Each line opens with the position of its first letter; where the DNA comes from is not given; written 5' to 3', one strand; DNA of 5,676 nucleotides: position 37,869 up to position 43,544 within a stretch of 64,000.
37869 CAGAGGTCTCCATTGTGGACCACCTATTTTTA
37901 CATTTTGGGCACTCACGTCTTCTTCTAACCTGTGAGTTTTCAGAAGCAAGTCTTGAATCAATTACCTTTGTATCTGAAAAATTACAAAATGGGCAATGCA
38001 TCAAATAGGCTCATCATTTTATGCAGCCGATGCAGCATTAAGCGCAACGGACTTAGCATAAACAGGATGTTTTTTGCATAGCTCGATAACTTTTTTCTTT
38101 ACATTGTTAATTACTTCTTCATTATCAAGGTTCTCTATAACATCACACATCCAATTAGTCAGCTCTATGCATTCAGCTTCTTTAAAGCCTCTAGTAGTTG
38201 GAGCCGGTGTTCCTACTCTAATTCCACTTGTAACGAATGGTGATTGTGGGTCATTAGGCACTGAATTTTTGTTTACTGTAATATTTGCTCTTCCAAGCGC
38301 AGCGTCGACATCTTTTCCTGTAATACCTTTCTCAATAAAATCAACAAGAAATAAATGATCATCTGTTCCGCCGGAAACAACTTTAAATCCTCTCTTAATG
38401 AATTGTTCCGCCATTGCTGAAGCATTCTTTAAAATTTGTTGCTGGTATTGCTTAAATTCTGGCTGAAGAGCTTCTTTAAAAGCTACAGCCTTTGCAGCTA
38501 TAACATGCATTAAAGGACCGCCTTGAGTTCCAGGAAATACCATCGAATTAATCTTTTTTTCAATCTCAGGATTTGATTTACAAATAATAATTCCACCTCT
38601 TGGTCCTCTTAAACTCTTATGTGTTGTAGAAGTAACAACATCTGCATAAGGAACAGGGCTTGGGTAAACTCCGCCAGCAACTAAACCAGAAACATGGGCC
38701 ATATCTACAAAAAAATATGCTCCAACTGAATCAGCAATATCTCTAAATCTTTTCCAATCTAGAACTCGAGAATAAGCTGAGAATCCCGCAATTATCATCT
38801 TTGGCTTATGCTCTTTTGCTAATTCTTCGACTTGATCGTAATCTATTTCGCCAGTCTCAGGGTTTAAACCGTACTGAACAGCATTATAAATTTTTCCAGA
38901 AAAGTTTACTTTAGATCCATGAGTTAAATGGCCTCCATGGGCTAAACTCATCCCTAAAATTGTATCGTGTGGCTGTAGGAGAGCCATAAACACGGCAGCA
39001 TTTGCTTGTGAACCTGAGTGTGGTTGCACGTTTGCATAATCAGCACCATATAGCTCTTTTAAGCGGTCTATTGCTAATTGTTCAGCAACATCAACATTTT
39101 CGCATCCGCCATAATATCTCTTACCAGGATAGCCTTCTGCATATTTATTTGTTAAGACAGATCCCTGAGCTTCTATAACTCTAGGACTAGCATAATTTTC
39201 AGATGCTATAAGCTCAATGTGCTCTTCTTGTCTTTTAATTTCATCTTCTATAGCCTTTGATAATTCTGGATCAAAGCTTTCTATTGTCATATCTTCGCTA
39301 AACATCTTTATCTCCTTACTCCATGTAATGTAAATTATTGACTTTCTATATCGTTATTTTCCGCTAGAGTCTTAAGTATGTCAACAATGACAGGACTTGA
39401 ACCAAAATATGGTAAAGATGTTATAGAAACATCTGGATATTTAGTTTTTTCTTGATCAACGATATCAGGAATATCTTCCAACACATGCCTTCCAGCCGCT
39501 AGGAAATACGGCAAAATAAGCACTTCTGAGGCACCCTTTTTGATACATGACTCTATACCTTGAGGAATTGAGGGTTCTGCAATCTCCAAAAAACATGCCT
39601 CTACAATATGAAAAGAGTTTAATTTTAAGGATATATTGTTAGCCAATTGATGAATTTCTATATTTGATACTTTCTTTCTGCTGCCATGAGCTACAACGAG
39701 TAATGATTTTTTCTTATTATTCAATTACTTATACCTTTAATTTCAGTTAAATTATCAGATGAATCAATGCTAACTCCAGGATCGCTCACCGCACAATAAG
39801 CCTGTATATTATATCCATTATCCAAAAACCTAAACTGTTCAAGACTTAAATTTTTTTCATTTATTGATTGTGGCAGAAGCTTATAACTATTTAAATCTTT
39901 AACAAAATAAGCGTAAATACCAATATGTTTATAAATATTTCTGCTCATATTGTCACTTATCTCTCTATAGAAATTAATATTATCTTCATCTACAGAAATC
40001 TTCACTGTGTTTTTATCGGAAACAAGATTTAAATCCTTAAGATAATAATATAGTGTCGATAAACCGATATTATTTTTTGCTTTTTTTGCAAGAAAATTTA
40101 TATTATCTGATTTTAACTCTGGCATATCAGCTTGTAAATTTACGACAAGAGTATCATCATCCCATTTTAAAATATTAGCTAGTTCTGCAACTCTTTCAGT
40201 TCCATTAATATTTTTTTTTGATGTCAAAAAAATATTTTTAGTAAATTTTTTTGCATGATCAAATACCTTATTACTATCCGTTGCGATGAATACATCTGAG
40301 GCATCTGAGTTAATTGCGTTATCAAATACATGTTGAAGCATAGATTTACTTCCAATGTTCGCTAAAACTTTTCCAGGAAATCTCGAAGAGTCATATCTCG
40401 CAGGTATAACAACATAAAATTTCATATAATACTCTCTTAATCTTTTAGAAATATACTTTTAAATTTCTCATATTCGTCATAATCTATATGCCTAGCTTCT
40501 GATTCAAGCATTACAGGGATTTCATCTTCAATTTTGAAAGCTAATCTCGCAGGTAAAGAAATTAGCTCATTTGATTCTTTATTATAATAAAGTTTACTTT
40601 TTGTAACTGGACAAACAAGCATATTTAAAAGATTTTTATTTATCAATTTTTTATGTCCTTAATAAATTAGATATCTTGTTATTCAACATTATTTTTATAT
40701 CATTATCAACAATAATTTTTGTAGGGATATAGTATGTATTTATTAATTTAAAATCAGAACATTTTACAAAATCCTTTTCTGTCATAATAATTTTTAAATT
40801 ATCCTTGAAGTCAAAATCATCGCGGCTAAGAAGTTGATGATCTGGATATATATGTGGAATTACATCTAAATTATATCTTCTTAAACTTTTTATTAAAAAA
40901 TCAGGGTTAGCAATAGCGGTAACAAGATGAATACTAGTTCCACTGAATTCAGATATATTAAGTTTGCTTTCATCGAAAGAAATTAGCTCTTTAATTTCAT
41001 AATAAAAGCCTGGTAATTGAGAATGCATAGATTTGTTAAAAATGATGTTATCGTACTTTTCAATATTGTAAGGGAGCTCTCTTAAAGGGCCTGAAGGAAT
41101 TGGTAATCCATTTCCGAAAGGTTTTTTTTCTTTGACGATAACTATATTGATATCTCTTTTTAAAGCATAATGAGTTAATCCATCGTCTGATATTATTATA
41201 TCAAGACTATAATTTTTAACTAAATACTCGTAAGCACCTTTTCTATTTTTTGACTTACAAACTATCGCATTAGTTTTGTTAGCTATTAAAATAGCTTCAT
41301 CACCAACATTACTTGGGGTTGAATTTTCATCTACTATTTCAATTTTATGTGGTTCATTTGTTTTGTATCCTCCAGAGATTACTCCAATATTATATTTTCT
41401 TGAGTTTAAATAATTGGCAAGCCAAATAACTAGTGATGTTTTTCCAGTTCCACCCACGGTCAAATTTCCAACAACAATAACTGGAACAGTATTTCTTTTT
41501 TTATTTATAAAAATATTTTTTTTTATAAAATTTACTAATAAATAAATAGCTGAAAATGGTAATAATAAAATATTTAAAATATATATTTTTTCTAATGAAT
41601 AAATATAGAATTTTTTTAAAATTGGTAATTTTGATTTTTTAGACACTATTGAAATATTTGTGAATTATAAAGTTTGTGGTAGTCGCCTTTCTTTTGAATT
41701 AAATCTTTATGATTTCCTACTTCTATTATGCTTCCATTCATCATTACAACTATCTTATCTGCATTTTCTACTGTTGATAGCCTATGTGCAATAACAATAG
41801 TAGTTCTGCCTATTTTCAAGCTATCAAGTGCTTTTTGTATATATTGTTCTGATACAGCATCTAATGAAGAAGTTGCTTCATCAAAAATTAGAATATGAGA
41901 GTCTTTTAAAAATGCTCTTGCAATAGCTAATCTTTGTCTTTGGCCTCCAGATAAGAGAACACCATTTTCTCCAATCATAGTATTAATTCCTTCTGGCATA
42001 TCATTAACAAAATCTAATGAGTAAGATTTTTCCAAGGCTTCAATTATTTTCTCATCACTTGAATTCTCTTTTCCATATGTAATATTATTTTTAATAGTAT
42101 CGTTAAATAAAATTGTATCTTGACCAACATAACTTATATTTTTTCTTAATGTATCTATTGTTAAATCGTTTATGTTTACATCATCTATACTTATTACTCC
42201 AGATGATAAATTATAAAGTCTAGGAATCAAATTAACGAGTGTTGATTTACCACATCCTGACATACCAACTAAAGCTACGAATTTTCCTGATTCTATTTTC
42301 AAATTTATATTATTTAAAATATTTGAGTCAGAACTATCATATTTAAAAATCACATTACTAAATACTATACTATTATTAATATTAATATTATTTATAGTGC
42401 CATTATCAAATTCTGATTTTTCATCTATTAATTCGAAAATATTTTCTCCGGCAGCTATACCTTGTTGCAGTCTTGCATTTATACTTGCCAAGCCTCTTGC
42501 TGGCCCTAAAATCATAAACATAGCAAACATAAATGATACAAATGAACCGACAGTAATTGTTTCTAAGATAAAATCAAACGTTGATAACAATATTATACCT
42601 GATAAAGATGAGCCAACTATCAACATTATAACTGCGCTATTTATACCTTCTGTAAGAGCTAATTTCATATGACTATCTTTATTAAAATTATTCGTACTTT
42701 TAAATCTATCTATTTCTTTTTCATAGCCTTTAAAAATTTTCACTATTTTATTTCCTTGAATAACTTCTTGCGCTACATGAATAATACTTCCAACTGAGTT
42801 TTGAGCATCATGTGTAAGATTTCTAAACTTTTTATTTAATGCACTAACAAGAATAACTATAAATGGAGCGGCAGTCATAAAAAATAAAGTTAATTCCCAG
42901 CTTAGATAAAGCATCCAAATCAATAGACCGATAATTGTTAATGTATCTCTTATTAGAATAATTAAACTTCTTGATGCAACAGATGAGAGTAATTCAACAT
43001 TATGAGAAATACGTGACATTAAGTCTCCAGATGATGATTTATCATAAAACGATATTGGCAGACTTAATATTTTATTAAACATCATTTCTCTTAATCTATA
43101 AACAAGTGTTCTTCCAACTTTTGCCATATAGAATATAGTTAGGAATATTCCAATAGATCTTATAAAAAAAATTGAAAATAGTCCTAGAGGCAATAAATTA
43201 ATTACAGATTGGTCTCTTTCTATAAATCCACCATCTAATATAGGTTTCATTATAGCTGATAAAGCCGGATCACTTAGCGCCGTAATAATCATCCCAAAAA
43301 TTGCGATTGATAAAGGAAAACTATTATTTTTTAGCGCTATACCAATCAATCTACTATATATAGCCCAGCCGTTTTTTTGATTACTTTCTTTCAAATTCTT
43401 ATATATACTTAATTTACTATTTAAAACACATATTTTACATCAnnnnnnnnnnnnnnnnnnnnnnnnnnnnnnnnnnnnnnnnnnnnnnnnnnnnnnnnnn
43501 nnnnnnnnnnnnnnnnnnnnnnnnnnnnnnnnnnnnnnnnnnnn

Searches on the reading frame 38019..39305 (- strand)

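Call 35: search_protein_families(library=ncbifam, proteins=[window:38019-39305:-], max_evalue=1e-10)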
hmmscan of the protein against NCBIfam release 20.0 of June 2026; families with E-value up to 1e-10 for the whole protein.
window:38019-39305:- (428 aa): 3 families
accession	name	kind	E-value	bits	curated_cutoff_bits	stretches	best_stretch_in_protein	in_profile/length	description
NF000586.1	PRK00011.1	subfamily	3.1e-203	675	335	1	12-416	1-404/404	serine hydroxymethyltransferase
NF010094.0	PRK13580.1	equivalog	4.1e-146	487.5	735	2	115-405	170-460/496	glycine hydroxymethyltransferase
TIGR04506.1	F_threo_transal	equivalog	2.2e-33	115.9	650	1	17-410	8-398/609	fluorothreonine transaldolase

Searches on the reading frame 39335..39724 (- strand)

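Call 35: search_protein_families(library=ncbifam, proteins=[window:39335-39724:-], max_evalue=1e-10)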
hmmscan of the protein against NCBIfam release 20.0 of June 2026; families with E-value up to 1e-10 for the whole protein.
window:39335-39724:- (129 aa): 3 families
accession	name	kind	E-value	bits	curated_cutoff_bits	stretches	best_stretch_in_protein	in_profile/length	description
NF033198.0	F430_CfbA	equivalog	1.1e-21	77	120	1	8-119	2-118/122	sirohydrochlorin nickelochelatase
NF002090.2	PRK00923.1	subfamily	1e-20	74.1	120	1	7-94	2-88/129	sirohydrochlorin nickelochelatase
NF002671.0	PRK02395.1-3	equivalog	3.8e-11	42.8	258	1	4-96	132-220/262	hypothetical protein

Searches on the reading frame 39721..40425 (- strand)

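Call 35: search_protein_families(library=ncbifam, proteins=[window:39721-40425:-], max_evalue=1e-10)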
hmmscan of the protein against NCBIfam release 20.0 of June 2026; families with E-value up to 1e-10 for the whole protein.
window:39721-40425:- (234 aa): 5 families
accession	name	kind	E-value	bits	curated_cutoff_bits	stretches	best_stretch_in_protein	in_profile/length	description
NF003952.0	PRK05450.1-5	subfamily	1.3e-54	185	193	1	1-231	1-243/250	3-deoxy-manno-octulosonate cytidylyltransferase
NF009905.0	PRK13368.1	subfamily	6.8e-51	172.9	255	1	1-231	1-236/243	3-deoxy-manno-octulosonate cytidylyltransferase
NF003950.0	PRK05450.1-3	subfamily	3.2e-48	164.2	234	1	1-224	1-233/248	3-deoxy-manno-octulosonate cytidylyltransferase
TIGR00466.1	kdsB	equivalog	3.6e-45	154.3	155.2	1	1-226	1-240/241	3-deoxy-manno-octulosonate cytidylyltransferase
NF003948.0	PRK05450.1-1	equivalog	2.2e-37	128.6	281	1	2-230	5-240/248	3-deoxy-manno-octulosonate cytidylyltransferase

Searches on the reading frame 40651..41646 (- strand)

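Call 35: search_protein_families(library=ncbifam, proteins=[window:40651-41646:-], max_evalue=1e-10)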
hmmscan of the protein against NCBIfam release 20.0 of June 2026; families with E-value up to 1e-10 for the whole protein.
window:40651-41646:- (331 aa): 2 families
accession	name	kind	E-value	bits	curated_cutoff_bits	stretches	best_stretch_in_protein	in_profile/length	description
TIGR00682.1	lpxK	equivalog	3.6e-60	203.7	91.95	1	37-325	11-318/324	tetraacyldisaccharide 4'-kinase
NF001892.0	PRK00652.1-5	equivalog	2.5e-33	115.5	327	1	14-326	14-303/308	tetraacyldisaccharide 4'-kinase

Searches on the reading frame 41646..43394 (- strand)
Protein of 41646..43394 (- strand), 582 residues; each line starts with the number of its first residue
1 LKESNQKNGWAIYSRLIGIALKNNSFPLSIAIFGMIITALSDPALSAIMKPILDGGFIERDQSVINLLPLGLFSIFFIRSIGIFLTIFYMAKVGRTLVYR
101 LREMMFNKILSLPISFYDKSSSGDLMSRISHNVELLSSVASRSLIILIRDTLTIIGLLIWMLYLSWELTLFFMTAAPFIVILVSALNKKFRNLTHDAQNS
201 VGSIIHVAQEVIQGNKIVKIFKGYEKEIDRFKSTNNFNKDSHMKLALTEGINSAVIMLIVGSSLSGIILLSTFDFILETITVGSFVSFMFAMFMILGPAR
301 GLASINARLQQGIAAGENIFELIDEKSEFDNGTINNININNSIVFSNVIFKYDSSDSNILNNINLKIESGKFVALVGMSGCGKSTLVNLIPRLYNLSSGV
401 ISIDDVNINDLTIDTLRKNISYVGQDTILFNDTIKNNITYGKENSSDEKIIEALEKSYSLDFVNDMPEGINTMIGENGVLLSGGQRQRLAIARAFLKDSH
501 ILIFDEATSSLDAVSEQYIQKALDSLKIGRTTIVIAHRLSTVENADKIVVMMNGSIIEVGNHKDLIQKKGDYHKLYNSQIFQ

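Call 35: search_protein_families(library=ncbifam, proteins=[window:41646-43394:-], max_evalue=1e-10)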
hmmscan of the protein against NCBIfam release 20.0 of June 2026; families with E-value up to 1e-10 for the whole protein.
window:41646-43394:- (582 aa): 169 families (the best 25 are shown)
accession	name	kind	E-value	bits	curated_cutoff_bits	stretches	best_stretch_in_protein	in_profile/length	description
TIGR02203.1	MsbA_lipidA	equivalog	3.6e-189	629.9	602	1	13-579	2-569/572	lipid A export permease/ATP-binding protein MsbA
NF008381.0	PRK11176.1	equivalog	2e-169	564.7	867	1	3-580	3-580/582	lipid A ABC transporter ATP-binding protein/permease MsbA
NF045513.1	HepA_fam_ABC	equivalog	2.7e-132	442.2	725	1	74-579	103-609/610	heterocyst formation ABC transporter subunit HepA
TIGR02204.1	MsbA_rel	hypoth_equivalog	3.9e-131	438.5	780.4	1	29-579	21-575/576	ABC transporter, permease/ATP-binding protein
TIGR00958.1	3a01208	subfamily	5.8e-116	388.5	874.6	1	69-575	206-710/711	antigen peptide transporter 2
NF052233.1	CphA_assoc_ABC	equivalog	2.6e-108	363.3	880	1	35-580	201-744/766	cyanophycin metabolism-associated ABC transporter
TIGR01846.1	type_I_sec_HlyB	subfamily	7.6e-95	318.6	725.55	1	48-579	161-692/694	type I secretion system permease/ATPase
NF010178.0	PRK13657.1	equivalog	2.8e-94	316.6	733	1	44-580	32-571/588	glucan ABC transporter ATP-binding protein/ permease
NF008056.1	PRK10790.1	equivalog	7.5e-91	305.4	746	1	84-579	83-575/584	SmdB family multidrug efflux ABC transporter permease/ATP-binding protein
TIGR03375.1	type_I_sec_LssB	subfamily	5.4e-88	296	693.1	1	88-568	211-691/696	type I secretion system permease/ATPase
TIGR03796.1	NHLM_micro_ABC1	equivalog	1.1e-87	294.9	853.3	1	29-575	157-708/710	NHLP family bacteriocin export ABC transporter peptidase/permease/ATPase subunit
TIGR03797.1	NHLM_micro_ABC2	equivalog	2.9e-87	293.8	709.4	1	16-579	126-685/686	NHLP bacteriocin export ABC transporter permease/ATPase subunit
NF008364.0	PRK11160.1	equivalog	2.1e-84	284.2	630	1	97-577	91-573/575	heme ABC transporter ATP-binding protein/permease CydC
TIGR01193.1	bacteriocin_ABC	subfamily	4.6e-84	283.3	523.85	1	15-577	146-707/708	peptide cleavage/export ABC transporter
NF008055.0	PRK10789.1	equivalog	7.9e-83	278.8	845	1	95-579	86-571/590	SmdA family multidrug ABC transporter permease/ATP-binding protein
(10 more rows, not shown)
